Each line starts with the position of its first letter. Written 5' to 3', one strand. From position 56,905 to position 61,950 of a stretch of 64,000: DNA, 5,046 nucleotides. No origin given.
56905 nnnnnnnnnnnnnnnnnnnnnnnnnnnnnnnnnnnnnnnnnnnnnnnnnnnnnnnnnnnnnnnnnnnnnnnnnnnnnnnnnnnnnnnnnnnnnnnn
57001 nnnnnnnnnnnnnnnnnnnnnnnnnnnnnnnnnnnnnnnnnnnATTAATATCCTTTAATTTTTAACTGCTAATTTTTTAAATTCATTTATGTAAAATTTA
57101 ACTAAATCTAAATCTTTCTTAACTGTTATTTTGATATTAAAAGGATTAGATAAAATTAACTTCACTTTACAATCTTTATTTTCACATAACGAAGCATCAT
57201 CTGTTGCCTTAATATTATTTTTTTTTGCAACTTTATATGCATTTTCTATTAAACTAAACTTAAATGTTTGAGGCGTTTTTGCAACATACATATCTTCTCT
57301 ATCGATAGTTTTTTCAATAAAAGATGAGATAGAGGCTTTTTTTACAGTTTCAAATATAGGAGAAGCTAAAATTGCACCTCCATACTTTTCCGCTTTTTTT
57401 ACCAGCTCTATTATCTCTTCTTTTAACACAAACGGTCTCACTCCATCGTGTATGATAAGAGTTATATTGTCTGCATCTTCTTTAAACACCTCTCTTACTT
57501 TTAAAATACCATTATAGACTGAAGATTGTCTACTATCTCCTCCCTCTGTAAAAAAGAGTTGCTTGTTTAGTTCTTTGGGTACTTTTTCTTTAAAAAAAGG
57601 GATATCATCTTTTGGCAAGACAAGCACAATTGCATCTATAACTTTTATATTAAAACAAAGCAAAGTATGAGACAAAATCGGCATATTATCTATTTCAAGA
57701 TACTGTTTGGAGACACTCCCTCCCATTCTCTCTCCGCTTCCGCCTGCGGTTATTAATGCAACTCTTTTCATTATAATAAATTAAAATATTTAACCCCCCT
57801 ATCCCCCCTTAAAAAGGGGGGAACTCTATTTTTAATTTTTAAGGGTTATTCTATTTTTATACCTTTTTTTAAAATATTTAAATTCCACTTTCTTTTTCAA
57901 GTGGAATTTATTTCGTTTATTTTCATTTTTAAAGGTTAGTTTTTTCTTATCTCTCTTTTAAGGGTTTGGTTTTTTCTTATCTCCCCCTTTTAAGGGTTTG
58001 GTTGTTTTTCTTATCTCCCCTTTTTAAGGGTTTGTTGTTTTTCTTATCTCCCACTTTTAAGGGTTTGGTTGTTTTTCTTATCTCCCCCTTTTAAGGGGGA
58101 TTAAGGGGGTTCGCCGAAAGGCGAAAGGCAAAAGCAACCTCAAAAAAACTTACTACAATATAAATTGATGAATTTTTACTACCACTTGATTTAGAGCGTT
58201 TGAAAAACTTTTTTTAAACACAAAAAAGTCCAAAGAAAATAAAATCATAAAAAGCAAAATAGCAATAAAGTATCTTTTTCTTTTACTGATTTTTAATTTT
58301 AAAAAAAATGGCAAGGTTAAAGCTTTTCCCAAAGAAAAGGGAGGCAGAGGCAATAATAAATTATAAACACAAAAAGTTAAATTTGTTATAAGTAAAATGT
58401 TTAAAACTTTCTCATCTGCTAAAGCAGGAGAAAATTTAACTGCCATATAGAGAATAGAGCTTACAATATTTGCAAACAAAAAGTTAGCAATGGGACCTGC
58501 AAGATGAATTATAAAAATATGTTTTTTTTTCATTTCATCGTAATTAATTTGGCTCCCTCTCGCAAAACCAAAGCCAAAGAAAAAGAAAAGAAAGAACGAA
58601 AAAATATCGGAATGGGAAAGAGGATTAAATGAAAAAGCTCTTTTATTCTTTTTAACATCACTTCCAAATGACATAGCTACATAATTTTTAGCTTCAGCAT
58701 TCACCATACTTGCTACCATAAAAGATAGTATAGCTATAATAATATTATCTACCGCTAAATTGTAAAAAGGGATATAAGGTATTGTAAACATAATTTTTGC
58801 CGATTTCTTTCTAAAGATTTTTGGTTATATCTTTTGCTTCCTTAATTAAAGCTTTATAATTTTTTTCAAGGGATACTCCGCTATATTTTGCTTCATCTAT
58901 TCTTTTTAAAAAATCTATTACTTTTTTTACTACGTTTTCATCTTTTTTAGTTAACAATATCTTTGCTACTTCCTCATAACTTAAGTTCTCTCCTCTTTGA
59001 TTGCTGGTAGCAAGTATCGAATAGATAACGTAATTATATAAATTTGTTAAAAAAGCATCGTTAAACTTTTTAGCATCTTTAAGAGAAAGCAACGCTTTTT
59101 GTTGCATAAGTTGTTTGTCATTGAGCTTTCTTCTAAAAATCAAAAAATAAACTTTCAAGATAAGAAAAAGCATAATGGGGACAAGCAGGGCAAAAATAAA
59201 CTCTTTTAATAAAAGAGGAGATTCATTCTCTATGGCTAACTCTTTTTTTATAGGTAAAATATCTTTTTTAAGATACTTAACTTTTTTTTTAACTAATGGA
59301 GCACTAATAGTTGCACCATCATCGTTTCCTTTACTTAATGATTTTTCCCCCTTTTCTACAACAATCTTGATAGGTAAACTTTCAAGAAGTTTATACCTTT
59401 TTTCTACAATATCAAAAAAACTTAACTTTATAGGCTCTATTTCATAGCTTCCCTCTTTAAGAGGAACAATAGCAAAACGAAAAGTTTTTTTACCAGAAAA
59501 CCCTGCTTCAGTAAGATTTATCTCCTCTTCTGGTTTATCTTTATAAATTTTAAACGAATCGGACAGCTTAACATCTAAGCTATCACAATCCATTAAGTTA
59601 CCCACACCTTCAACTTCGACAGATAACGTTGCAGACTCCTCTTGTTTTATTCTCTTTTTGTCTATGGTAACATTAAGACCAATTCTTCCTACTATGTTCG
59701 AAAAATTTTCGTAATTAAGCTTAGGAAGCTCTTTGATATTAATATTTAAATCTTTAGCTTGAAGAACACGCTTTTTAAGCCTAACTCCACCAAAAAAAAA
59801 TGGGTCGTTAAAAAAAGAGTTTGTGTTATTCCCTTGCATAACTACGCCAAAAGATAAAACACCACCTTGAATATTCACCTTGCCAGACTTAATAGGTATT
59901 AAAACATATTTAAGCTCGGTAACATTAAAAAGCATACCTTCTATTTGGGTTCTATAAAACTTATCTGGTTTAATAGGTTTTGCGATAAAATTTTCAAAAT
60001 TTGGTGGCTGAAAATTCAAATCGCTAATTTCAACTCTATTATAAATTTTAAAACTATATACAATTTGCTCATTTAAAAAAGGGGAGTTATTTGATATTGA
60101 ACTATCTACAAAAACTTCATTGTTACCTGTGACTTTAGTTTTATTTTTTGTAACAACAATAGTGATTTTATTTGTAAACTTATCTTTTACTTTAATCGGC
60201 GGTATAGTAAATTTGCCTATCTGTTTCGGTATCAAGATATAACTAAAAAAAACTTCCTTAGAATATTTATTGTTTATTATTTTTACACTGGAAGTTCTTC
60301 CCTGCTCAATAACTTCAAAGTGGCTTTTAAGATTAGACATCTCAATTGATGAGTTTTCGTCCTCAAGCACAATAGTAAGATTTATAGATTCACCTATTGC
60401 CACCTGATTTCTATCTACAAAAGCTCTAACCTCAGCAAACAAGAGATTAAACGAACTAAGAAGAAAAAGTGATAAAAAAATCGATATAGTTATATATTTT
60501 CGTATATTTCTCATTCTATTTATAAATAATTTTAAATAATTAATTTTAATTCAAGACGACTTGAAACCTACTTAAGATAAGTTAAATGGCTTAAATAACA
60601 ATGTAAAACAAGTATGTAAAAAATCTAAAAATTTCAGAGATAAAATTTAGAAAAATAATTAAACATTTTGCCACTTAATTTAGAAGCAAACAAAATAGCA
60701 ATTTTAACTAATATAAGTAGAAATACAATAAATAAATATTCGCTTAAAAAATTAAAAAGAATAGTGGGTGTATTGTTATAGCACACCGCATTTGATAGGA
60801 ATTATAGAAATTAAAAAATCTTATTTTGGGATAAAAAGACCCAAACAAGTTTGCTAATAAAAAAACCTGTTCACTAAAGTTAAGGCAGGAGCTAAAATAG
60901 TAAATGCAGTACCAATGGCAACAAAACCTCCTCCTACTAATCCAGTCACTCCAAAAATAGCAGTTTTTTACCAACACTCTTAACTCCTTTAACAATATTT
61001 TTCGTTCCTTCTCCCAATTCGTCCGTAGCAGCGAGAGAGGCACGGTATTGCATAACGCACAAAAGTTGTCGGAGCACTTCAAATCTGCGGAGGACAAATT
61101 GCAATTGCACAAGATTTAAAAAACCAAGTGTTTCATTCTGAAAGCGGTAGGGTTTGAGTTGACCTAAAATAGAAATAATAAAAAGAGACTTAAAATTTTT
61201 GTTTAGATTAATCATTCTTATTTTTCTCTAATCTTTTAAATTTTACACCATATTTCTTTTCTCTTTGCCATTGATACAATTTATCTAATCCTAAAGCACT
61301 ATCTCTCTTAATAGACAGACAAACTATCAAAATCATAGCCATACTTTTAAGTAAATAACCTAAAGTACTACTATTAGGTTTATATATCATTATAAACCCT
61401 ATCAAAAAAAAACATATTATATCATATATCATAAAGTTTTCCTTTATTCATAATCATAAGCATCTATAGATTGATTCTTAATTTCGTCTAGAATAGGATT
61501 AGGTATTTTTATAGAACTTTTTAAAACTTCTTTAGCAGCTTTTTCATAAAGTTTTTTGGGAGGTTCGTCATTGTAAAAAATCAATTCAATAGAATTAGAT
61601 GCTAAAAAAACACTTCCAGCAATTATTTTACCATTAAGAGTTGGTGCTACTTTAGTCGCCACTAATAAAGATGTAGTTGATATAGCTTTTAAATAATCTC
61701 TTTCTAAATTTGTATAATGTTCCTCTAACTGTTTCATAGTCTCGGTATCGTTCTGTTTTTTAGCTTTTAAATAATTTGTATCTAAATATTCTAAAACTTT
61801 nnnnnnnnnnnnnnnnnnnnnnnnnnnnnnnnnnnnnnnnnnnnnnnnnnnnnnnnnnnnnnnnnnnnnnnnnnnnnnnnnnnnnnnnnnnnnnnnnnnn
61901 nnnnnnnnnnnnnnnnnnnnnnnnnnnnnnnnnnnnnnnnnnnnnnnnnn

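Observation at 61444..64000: Edge-truncated TPS/CdiA-like exoprotein whose non-repetitive C-terminus carries an HExxH motif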

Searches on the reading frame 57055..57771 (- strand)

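Call 79: search_protein_families(library=pfam, proteins=[window:57055-57771:-], max_evalue=0.01)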
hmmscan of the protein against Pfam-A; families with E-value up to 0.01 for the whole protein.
window:57055-57771:- (238 aa): 3 families
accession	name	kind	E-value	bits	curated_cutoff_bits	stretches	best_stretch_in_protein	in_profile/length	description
PF01128.25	IspD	-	1.1e-51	176.1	27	1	4-229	2-220/221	2-C-methyl-D-erythritol 4-phosphate cytidylyltransferase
PF12804.13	NTP_transf_3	-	2.5e-06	28.2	27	1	5-58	1-52/160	MobA-like NTP transferase domain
PF00483.29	NTP_transferase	-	0.0034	17.4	21.2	1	5-144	2-141/245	Nucleotidyl transferase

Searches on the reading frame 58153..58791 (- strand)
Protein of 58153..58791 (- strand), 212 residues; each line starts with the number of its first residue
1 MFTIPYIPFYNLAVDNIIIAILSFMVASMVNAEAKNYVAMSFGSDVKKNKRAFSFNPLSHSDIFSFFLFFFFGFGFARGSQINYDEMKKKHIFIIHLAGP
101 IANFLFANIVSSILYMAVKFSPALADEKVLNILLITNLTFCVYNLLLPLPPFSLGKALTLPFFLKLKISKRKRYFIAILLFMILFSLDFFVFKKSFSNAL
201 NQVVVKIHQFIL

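Call 5: search_protein_families(library=pfam, proteins=[window:58153-58791:-], max_evalue=1)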
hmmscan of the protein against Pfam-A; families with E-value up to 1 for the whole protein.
window:58153-58791:- (212 aa): 2 families
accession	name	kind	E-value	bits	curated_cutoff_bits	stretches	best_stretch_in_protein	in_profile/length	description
PF02163.28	Peptidase_M50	-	0.37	10.5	27.2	0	59-190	44-106/221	Peptidase family M50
PF13567.11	DUF4131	-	0.69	10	31.6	0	157-187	17-44/165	Domain of unknown function (DUF4131)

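Call 6: search_protein_families(library=ncbifam, proteins=[window:58153-58791:-], max_evalue=1)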
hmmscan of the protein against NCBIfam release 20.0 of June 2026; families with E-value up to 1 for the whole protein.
window:58153-58791:- (212 aa): 0 families

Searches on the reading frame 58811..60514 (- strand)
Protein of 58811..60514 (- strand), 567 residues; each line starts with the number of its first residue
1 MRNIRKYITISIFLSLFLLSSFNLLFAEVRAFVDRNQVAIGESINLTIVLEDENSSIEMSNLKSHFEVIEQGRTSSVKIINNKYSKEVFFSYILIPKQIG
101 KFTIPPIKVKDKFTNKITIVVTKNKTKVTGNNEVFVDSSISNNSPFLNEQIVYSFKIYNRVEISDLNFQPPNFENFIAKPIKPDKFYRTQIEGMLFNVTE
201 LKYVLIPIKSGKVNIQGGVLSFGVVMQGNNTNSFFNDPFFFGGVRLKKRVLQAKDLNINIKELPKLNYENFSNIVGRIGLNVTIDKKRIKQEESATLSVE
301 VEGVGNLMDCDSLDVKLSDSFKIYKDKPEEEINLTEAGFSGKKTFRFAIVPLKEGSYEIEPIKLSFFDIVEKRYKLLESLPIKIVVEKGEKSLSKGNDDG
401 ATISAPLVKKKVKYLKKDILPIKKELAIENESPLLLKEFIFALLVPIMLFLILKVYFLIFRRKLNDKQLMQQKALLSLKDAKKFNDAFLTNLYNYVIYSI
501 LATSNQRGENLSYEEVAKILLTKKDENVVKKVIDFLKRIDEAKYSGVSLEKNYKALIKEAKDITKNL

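Call 5: search_protein_families(library=pfam, proteins=[window:58811-60514:-], max_evalue=1)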
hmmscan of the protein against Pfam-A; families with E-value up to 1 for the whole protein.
window:58811-60514:- (567 aa): 2 families
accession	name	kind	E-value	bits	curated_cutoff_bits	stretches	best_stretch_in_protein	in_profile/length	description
PF13584.12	BatD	-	3.2e-37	127.5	24.1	3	32-121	2-92/92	BatD DUF11 like domain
PF12584.13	TRAPPC10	-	0.17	12.1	22.5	0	76-131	83-129/150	Trafficking protein particle complex subunit 10, TRAPPC10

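Call 6: search_protein_families(library=ncbifam, proteins=[window:58811-60514:-], max_evalue=1)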
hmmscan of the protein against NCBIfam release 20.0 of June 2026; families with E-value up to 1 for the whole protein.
window:58811-60514:- (567 aa): 0 families

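Call 7: find_encoding_contigs(protein=window:58811-60514:-, flank=10000, max_places=6)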
Protein window:58811-60514:- (567 aa): 1 contig read that carries it; 1 place shown.
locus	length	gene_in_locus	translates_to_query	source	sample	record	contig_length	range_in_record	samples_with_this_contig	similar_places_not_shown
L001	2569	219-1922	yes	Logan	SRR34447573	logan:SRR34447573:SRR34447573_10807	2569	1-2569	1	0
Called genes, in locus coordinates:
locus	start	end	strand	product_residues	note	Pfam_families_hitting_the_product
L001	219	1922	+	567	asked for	PF13584:BatD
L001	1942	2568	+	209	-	?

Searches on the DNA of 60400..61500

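Call 19: search_rna_families(source=window, start=60400, end=61500, threshold=evalue, max_evalue=1, show_alignments=3)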
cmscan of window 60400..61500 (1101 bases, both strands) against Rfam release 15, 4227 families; matches with E-value up to 1: 0.
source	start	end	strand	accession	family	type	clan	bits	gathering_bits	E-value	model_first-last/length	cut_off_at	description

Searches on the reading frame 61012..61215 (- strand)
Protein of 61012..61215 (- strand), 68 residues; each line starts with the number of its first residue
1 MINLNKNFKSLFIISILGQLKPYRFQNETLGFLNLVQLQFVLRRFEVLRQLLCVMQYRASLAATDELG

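Call 52: find_homologous_proteins(query=A3, max_evalue=0.1)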
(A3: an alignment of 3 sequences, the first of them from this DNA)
Query A3 (3 sequences) (68 aa, profile of the alignment): 1 proteins with E <= 0.1 among 3 candidates.
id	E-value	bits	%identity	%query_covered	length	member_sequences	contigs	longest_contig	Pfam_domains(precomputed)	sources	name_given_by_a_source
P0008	3.6e-40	153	100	100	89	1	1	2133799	-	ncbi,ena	-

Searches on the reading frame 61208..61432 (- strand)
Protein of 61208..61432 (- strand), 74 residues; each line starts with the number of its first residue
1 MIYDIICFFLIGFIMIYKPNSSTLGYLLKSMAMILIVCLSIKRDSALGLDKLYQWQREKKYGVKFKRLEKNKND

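Call 5: search_protein_families(library=pfam, proteins=[window:61208-61432:-], max_evalue=1)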
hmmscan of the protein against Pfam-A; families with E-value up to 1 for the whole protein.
window:61208-61432:- (74 aa): 1 family
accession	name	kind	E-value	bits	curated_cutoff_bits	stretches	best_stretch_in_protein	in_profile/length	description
PF03840.19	SecG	-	0.15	12.7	29.2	1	4-28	7-31/70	Preprotein translocase SecG subunit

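Call 6: search_protein_families(library=ncbifam, proteins=[window:61208-61432:-], max_evalue=1)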
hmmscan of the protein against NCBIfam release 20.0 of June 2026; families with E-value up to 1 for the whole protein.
window:61208-61432:- (74 aa): 1 family
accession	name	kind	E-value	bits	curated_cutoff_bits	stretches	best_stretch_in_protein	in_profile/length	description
TIGR00810.1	secG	equivalog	0.062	13.3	30.85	1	5-30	10-35/73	preprotein translocase subunit SecG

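Call 25: find_encoding_contigs(protein=window:61208-61432:-, flank=10000, max_places=6)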
Protein window:61208-61432:- (74 aa): 1 contig read that carries it; 1 place shown.
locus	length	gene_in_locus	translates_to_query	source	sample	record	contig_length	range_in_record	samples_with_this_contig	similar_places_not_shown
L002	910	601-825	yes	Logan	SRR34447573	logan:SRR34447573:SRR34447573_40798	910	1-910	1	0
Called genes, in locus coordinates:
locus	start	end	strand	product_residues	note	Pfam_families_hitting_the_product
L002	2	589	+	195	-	?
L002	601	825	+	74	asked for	-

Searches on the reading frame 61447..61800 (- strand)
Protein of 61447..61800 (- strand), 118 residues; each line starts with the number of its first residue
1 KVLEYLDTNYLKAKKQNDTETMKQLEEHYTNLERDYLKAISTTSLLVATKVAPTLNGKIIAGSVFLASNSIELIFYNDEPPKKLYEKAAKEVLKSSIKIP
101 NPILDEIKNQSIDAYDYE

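Call 49: search_protein_families(library=pfam, proteins=[window:61447-61800:-], max_evalue=1)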
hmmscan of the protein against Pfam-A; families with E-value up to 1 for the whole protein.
window:61447-61800:- (118 aa): 0 families
